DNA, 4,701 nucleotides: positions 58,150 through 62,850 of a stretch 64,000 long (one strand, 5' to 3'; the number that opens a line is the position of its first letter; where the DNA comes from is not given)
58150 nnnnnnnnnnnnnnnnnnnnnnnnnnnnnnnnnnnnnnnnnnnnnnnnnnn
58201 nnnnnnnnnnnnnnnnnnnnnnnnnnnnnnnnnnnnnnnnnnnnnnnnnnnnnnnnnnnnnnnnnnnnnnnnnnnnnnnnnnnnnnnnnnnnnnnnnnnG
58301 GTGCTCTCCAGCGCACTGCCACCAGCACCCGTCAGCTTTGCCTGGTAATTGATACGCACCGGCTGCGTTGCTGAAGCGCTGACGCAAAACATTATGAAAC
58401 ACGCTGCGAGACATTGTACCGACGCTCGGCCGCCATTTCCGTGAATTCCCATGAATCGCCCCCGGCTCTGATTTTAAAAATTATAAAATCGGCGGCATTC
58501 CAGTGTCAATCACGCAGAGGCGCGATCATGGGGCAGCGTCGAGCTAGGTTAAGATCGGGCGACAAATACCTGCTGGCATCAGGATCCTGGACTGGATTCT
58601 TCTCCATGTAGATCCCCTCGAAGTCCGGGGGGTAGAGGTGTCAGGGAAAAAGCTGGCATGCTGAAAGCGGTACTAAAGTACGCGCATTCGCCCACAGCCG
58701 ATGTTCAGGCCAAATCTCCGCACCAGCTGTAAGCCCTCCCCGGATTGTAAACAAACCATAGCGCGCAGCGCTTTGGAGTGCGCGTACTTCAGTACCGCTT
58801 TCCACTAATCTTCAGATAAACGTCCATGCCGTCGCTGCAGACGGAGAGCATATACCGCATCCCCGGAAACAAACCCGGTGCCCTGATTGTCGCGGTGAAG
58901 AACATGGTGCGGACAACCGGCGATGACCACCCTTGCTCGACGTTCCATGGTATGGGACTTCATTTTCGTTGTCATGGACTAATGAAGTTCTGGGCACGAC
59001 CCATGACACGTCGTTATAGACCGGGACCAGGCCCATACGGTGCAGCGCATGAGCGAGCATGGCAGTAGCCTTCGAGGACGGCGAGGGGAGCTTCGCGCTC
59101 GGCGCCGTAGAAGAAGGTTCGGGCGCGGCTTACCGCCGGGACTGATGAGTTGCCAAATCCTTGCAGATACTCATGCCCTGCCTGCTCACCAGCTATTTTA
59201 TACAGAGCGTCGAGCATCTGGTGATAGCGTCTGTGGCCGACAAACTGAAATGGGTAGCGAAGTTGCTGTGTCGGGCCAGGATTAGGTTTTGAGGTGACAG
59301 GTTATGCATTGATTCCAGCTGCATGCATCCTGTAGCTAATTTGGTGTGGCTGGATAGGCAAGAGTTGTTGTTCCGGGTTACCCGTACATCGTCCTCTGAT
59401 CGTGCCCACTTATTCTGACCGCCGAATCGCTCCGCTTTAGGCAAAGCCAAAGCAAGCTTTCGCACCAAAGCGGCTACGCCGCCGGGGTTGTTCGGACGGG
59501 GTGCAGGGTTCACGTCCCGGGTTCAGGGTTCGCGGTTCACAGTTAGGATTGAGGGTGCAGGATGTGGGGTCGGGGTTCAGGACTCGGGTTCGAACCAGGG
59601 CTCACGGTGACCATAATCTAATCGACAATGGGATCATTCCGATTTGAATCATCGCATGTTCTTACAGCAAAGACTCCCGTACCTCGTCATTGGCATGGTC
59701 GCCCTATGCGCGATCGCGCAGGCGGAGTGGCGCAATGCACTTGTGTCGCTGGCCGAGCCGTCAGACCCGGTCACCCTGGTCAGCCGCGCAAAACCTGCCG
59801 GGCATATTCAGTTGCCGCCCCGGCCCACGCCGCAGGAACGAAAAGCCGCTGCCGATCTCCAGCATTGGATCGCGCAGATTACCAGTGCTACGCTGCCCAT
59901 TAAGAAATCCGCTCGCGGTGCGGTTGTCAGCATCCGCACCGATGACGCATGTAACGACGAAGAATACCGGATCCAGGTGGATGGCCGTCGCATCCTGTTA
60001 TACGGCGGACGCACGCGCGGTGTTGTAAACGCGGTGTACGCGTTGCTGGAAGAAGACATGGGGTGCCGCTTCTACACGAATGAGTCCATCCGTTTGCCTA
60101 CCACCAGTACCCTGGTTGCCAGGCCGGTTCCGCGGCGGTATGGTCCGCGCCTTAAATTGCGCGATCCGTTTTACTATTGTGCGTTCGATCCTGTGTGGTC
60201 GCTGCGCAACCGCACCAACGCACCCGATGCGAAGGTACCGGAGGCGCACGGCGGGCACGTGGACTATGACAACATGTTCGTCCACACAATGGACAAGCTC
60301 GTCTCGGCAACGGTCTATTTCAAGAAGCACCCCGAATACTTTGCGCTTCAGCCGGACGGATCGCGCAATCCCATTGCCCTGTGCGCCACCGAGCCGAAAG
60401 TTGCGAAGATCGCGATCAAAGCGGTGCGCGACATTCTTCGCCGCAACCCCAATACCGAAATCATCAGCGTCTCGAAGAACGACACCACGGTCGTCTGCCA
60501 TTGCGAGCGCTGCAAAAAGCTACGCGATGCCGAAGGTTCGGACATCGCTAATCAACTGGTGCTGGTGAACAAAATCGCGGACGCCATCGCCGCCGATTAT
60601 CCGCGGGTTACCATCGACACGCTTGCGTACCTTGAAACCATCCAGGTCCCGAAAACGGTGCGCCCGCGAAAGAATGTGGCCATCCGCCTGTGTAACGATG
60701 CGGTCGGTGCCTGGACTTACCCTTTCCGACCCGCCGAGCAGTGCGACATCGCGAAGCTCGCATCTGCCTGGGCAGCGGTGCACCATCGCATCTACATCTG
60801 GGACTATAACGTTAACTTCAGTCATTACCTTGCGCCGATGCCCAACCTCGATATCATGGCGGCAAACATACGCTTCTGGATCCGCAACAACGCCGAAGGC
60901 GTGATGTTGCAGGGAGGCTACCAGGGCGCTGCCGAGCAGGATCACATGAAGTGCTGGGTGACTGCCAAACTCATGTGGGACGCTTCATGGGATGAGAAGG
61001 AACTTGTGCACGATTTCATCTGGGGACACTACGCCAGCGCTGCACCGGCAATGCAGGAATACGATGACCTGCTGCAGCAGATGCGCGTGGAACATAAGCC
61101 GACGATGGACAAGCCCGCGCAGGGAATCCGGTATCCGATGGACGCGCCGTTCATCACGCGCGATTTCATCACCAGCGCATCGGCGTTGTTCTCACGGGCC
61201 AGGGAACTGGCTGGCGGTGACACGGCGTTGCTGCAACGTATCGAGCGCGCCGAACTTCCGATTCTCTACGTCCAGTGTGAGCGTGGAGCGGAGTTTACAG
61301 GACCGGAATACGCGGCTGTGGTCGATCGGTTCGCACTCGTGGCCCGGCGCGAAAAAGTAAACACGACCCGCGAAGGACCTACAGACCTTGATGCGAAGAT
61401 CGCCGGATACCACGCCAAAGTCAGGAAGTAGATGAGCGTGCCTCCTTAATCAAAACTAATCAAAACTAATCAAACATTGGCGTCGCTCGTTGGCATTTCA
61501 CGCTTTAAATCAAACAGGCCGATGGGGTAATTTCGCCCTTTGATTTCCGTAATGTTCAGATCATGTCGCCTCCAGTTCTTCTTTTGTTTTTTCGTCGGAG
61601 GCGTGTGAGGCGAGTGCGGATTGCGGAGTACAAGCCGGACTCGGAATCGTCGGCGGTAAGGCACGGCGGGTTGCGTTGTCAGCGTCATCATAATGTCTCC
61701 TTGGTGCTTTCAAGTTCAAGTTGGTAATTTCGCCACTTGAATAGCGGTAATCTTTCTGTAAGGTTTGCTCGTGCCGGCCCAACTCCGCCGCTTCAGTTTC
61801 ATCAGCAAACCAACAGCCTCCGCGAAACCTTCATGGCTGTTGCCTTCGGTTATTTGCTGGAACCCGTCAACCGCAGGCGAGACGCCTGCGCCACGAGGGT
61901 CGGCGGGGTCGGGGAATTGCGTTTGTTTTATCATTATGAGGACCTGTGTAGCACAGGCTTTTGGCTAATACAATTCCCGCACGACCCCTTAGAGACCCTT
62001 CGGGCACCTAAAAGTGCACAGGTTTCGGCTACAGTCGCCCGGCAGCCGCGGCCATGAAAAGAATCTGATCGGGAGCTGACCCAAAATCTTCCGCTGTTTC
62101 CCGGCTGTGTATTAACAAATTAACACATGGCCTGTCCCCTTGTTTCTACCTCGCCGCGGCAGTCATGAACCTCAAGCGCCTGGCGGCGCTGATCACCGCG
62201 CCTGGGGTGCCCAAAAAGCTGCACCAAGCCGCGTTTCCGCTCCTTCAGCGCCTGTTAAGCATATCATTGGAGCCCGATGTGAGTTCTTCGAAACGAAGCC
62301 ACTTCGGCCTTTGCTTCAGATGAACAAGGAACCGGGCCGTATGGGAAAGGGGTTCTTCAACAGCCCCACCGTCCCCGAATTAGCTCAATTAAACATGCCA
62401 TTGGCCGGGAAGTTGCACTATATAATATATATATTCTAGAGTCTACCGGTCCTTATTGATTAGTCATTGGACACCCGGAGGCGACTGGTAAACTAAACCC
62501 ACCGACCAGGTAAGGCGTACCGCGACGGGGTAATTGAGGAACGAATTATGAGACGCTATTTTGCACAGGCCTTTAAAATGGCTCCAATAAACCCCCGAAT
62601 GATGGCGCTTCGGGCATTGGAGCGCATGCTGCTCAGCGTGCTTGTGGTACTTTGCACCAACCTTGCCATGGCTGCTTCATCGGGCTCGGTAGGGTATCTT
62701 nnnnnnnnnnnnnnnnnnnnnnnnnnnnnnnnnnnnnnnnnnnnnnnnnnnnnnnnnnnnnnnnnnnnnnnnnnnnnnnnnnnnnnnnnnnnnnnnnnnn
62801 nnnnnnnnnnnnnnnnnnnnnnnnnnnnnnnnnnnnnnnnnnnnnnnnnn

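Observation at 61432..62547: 1.1 kb AT-richer gene-free stretch with a 9-bp tandem repeat and a TATA-rich tract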

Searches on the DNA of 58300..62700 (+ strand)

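Call 5: search_rna_families(source=window, start=58300, end=62700, threshold=evalue, max_evalue=5, show_alignments=3)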
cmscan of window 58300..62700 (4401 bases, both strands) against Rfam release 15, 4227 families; matches with E-value up to 5: 1.
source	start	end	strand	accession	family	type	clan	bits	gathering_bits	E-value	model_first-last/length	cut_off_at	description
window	59600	59656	-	RF01129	sR44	Gene; snRNA; snoRNA; CD-box;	-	15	45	2.8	1-55/55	no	Small nucleolar RNA sR44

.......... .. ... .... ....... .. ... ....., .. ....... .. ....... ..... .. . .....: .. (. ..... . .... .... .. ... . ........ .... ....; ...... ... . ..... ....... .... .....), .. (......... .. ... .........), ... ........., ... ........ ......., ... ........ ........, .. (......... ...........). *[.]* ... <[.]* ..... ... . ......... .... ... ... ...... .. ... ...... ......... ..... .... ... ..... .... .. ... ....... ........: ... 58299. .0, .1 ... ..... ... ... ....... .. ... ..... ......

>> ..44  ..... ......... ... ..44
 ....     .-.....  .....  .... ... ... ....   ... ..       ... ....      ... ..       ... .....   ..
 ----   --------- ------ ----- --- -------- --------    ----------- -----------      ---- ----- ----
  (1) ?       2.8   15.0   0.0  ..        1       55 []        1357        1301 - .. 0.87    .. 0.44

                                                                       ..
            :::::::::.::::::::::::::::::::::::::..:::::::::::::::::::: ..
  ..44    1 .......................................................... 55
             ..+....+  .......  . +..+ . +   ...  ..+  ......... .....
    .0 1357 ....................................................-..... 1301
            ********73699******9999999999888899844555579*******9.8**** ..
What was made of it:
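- On Any Rfam RNA family (riboswitch, sRNA, ribozyme, intron): The interval 58300-62700 at E of 5 or below yields one chance hit outside the stretch (call 5).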

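Call 16: search_dna_similar(query=window:61432-62547:+, collection=phages, mode=distant, max_evalue=0.01)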
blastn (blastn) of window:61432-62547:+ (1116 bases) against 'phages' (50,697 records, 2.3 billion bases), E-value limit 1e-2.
No match.

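Call 17: search_dna_similar(query=window:61432-62547:+, collection=plasmids, mode=distant, max_evalue=0.01)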
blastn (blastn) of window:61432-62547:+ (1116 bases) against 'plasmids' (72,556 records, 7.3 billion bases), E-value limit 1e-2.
No match.
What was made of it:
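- Tried and rejected: The phage and plasmid blastn searches found nothing (calls 16, 17).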

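Call 82: search_rna_families(source=window, start=61400, end=62600, threshold=evalue, max_evalue=10)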
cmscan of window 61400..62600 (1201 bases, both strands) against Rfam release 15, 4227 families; matches with E-value up to 10: 0.
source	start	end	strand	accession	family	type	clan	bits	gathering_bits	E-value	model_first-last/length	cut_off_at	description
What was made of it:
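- On Any Rfam RNA family (riboswitch, sRNA, ribozyme, intron): The interval 61400-62600 at E of 10 or below yields nothing (call 82).
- No Rfam family matches, even at E of 10 or below (calls 5, 82).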

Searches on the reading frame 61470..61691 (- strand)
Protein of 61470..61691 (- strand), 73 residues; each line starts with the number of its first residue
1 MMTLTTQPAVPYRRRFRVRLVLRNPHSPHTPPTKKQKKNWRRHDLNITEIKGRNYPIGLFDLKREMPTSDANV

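Call 12: search_protein_families(library=pfam, proteins=[window:61470-61691:-], max_evalue=1)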
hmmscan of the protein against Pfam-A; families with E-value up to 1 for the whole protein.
window:61470-61691:- (73 aa): 1 family
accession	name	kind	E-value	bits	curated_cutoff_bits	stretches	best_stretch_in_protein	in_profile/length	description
PF18096.6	Thump_like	-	0.056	13.8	26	1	33-70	14-51/78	THUMP domain-like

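Call 32: find_encoding_contigs(protein=window:61470-61691:-, flank=10000)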
Protein window:61470-61691:- (73 aa): no gene with exactly this product is on record in the collection.

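Call 90: search_protein_representatives(protein=window:61470-61691:-)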
Query: 73 residues. Proteins with E-value up to 0.001 (for the whole library): 1; up to 1e-10: 1; up to 1e-30: 1. The best 1 are listed.
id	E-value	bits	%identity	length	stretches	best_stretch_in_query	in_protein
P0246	1.1e-43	161.7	100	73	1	1-73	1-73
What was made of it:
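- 61470..61691 (-): ORF-A, 73 aa, annotated by NCBI as hypothetical protein MGI8905279.1. AAGGAG lies 5 nt before the ATG. The product is Arg/Pro/Thr/Lys-rich with pI 11.5. I doubt it is a gene. The only match among 1.84 billion representatives is the ORF itself (call 90).
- On Protein-coding gene (annotated ORF-A and ORF-B): ORF-A matches only itself among 1.84 billion representatives (call 90).
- ORF-A matches only itself among 1.84 billion representative proteins (call 90). ORF-A has no homolog among 1.84 billion representatives (call 90).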

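Call 98: search_protein_families(library=phrogs, proteins=[window:61470-61691:-], max_evalue=1)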
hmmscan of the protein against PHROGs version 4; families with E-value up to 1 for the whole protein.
window:61470-61691:- (73 aa): 0 families

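Call 99: search_protein_families(library=ncbifam, proteins=[window:61470-61691:-], max_evalue=1)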
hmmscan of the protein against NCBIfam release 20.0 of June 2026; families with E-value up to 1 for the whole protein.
window:61470-61691:- (73 aa): 0 families

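Call 100: search_protein_families(library=padloc, proteins=[window:61470-61691:-], max_evalue=1)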
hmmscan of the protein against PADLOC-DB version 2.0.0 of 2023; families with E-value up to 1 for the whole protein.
window:61470-61691:- (73 aa): 0 families
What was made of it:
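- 61470..61691 (-): No family matches (calls 12, 98-100).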

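Call 101: predict_structure(protein=window:61470-61691:-)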
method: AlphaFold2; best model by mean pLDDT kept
length: 73 residues; sequences in the alignment: 1
mean_pLDDT: 55.4   pTM: 0.15
mean pLDDT of the five models: 55.4, 54.2, 50.1, 46.7, 45.6
residues with pLDDT >= 90: 0; 70-90: 9; 50-70: 37; < 50: 27
segments of 3 or more residues with pLDDT < 50: 26-29, 46-52, 54-57, 59-62
pLDDT, mean of each block of 10 residues (from residue 1): 63 75 53 54 50 47 48 50
secondary structure, 60 per line:
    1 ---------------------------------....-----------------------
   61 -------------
elements in order: H34-37
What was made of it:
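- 61470..61691 (-): AlphaFold2 gives pLDDT 55 and almost all coil (call 101).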

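Call 105: search_solved_structures(query=window:61470-61691:-, max_evalue=1)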
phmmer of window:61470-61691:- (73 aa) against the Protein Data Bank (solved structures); distinct sequences matched with E-value up to 1: 1.
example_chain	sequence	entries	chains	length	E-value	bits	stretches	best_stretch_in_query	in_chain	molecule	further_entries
8pjt_A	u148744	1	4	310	0.43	14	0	38-61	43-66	SAKe6DEref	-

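Call 107: find_related_loci(query=window:61470-61691:-, collection=viral_contigs, flank=3000)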
Query window:61470-61691:- (73 aa) in viral_contigs; peptide patterns used: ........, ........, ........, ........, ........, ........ (x = any residue, [..] = any of these).
45 stretches matched a pattern, but none encodes a relative of the query by tblastn (E <= 1e-3).

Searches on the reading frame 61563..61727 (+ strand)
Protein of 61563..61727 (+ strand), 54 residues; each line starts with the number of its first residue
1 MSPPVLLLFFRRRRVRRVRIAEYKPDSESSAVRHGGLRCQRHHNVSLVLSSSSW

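Call 12: search_protein_families(library=pfam, proteins=[window:61563-61727:+], max_evalue=1)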
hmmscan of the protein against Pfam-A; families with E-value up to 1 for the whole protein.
window:61563-61727:+ (54 aa): 1 family
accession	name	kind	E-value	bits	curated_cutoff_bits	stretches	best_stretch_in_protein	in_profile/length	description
PF06186.16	DUF992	-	0.11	12.8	22.7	1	25-52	8-35/143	Protein of unknown function (DUF992)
